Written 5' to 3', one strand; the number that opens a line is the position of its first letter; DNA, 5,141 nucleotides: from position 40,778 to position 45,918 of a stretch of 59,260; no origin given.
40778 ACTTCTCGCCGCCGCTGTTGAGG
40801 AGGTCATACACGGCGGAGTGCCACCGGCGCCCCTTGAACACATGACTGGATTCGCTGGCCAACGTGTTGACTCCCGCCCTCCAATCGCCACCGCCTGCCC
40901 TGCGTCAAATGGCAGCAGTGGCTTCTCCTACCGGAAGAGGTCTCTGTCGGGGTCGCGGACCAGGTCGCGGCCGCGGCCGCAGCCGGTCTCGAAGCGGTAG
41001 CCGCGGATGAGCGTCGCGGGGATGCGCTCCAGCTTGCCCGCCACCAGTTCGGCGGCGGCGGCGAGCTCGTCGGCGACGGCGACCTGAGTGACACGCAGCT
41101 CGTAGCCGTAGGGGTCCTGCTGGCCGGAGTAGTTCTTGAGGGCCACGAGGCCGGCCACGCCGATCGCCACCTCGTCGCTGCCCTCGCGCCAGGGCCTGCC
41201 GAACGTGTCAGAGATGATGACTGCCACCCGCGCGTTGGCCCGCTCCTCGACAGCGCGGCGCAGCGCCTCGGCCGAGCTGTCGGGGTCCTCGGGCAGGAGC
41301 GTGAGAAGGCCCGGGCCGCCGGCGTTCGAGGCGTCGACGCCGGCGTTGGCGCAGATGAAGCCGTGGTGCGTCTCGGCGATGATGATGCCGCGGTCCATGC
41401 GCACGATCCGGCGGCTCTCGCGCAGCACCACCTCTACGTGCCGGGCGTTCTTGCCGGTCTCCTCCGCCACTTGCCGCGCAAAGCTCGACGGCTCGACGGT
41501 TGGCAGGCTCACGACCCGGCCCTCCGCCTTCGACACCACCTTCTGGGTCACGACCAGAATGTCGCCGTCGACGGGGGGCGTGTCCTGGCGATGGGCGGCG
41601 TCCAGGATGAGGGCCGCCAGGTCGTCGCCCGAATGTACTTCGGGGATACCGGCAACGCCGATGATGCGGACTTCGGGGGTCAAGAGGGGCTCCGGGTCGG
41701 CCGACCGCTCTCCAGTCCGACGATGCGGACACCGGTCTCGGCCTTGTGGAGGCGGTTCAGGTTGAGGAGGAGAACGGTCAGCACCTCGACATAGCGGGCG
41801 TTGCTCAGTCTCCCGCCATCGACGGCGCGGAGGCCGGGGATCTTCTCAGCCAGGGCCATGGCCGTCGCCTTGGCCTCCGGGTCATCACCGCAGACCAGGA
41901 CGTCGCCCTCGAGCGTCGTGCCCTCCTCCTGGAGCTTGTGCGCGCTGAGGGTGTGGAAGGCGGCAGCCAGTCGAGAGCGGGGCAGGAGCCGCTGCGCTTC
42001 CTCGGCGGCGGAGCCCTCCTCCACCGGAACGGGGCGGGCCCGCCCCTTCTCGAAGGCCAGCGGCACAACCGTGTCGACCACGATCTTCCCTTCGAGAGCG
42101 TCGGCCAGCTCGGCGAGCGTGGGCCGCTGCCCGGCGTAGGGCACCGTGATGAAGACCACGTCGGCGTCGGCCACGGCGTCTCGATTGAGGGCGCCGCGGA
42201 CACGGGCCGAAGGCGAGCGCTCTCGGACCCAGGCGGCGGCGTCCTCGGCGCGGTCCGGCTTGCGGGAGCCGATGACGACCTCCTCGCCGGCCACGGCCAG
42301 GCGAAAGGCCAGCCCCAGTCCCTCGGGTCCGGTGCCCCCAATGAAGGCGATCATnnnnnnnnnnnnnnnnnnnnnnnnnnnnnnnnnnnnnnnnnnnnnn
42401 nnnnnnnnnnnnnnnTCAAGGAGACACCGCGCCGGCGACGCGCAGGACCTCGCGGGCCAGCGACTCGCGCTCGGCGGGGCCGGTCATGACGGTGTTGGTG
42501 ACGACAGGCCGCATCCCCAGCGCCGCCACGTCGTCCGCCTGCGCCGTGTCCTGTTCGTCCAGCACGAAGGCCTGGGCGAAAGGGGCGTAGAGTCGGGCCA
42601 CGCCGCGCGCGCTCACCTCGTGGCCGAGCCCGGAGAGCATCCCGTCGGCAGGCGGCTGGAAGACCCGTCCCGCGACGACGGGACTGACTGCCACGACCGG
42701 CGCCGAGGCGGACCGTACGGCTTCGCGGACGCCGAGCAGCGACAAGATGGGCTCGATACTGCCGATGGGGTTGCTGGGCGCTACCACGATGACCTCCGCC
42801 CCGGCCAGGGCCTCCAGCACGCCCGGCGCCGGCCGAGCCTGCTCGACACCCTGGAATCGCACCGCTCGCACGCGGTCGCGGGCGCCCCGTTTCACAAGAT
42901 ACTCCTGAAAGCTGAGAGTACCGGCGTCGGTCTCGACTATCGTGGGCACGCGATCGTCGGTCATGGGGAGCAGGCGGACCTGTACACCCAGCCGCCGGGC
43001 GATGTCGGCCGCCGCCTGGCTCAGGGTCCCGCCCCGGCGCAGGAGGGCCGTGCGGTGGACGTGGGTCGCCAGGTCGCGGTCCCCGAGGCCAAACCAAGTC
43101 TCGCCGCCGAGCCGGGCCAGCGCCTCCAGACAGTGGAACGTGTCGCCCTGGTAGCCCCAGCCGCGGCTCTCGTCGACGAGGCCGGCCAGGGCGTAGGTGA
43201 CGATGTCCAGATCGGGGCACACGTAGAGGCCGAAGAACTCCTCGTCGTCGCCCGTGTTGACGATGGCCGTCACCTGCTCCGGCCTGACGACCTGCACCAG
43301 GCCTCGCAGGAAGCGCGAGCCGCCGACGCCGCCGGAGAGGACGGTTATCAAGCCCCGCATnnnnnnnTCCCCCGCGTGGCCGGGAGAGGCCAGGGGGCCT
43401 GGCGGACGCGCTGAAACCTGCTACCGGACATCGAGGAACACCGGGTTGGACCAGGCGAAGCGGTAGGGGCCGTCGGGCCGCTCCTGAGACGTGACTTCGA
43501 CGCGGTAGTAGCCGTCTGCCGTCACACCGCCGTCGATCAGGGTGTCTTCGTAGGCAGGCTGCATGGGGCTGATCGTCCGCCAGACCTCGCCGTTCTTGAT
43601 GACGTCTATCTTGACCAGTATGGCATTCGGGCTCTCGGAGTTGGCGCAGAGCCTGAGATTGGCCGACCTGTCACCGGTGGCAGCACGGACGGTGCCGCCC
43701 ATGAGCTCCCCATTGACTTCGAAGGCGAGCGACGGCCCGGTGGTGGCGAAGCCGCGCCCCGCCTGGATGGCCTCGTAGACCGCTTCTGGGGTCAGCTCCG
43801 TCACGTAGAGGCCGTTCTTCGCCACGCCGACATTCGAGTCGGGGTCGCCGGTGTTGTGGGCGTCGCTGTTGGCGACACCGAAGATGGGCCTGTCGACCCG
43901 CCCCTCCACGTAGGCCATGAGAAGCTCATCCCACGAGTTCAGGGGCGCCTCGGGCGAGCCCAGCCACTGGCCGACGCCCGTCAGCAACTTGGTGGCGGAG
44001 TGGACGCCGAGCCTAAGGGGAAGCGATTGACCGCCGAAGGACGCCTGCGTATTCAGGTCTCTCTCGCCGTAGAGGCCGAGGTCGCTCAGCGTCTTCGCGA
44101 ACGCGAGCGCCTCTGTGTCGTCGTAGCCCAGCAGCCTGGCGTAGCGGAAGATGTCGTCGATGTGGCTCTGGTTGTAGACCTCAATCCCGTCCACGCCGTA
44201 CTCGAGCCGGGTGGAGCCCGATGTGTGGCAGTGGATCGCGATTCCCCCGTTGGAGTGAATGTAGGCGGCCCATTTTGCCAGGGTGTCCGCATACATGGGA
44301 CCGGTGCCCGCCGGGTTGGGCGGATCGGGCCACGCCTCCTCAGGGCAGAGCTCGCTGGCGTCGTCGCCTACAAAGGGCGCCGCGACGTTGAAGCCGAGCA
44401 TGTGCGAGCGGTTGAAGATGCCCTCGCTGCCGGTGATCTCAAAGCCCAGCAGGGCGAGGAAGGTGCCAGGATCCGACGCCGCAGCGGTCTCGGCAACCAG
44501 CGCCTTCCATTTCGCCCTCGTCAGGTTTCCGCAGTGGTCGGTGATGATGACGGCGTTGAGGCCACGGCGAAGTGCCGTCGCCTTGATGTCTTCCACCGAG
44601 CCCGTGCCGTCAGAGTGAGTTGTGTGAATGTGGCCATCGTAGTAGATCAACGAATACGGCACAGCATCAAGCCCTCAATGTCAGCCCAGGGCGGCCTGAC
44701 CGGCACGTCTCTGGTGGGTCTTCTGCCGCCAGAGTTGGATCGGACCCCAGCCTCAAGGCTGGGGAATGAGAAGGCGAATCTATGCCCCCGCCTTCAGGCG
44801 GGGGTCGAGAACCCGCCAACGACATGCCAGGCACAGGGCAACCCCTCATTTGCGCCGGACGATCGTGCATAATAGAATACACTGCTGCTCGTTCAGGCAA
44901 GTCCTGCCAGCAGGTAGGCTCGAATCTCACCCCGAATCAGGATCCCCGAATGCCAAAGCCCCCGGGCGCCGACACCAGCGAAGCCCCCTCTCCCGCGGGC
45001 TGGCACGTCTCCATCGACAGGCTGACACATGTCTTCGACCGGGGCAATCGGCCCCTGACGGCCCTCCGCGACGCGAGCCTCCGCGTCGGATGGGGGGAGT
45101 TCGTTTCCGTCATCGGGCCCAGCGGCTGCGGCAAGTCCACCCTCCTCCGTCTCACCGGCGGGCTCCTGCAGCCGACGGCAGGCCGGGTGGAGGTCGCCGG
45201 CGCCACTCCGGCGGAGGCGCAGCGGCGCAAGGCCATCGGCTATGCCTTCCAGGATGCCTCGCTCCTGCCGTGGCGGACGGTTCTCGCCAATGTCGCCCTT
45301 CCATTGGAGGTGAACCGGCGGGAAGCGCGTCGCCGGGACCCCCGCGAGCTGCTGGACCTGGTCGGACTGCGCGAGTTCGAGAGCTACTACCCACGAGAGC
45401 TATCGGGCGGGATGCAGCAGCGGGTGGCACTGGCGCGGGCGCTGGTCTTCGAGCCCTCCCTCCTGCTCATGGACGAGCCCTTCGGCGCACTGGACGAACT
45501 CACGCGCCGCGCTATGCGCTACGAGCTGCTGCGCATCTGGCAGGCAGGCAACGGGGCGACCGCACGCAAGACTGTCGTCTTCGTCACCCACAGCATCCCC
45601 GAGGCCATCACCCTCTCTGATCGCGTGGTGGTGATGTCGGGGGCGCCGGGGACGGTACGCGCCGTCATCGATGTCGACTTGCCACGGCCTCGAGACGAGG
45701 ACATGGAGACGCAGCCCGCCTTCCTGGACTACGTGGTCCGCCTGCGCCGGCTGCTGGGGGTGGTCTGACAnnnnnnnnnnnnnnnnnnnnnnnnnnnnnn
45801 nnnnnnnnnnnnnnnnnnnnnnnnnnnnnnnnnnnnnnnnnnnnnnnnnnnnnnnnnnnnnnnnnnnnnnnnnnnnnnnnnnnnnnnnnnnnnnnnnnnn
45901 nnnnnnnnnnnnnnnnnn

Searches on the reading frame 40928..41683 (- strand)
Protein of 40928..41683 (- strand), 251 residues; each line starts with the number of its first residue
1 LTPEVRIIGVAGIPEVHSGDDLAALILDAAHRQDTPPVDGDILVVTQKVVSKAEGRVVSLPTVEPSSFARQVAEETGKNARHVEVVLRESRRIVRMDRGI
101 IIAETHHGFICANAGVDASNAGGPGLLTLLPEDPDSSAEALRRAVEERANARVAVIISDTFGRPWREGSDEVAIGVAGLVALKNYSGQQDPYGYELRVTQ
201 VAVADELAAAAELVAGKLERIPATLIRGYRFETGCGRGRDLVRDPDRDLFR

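Call 53: search_protein_families(library=pfam, proteins=[window:40928-41683:-], max_evalue=0.00001)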
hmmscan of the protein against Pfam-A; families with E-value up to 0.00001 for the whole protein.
window:40928-41683:- (251 aa): 1 family
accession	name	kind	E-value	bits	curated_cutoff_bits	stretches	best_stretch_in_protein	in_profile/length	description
PF01996.21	F420_ligase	-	4.6e-73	245.8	25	1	13-228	4-218/218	F420-0:Gamma-glutamyl ligase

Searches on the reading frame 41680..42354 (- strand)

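Call 53: search_protein_families(library=pfam, proteins=[window:41680-42354:-], max_evalue=0.00001)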
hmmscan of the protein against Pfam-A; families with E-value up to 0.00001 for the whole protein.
window:41680-42354:- (224 aa): 1 family
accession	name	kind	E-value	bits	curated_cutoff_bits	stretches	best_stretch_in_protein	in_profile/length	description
PF03807.23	F420_oxidored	-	5.8e-17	62.5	21.6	1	2-97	2-93/94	NADP oxidoreductase coenzyme F420-dependent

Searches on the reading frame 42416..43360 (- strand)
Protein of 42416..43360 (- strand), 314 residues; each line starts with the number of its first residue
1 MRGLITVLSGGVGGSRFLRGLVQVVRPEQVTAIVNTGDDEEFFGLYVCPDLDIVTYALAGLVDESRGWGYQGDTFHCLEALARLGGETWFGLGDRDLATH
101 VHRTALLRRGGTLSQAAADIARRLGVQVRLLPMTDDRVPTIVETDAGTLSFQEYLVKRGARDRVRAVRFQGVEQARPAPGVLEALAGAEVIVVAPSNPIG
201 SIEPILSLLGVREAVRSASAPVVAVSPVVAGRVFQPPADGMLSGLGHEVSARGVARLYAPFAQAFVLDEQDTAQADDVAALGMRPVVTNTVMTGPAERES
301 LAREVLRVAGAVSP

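Call 53: search_protein_families(library=pfam, proteins=[window:42416-43360:-], max_evalue=0.00001)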
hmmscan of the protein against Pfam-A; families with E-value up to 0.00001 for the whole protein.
window:42416-43360:- (314 aa): 1 family
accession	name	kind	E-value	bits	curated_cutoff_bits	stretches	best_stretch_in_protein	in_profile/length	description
PF01933.23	CofD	-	3.2e-51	174.7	30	1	5-274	1-258/290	2-phospho-L-lactate transferase CofD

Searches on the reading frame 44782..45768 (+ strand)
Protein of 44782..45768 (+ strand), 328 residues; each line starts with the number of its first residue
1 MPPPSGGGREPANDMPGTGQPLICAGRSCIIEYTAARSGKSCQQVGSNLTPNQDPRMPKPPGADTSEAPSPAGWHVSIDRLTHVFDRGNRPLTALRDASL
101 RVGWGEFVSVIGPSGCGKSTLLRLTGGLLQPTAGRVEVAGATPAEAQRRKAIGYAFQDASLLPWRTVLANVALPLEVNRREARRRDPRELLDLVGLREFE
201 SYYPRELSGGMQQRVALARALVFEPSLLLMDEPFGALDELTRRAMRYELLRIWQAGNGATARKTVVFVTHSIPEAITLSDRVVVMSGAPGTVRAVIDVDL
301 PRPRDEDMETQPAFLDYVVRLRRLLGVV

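Call 54: search_protein_families(library=pfam, proteins=[window:44782-45768:+], max_evalue=0.00001)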
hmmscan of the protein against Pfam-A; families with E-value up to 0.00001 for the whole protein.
window:44782-45768:+ (328 aa): 1 family
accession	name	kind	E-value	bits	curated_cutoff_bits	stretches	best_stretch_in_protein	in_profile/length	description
PF00005.33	ABC_tran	-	4.9e-31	108.6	25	1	95-234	1-136/137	ABC transporter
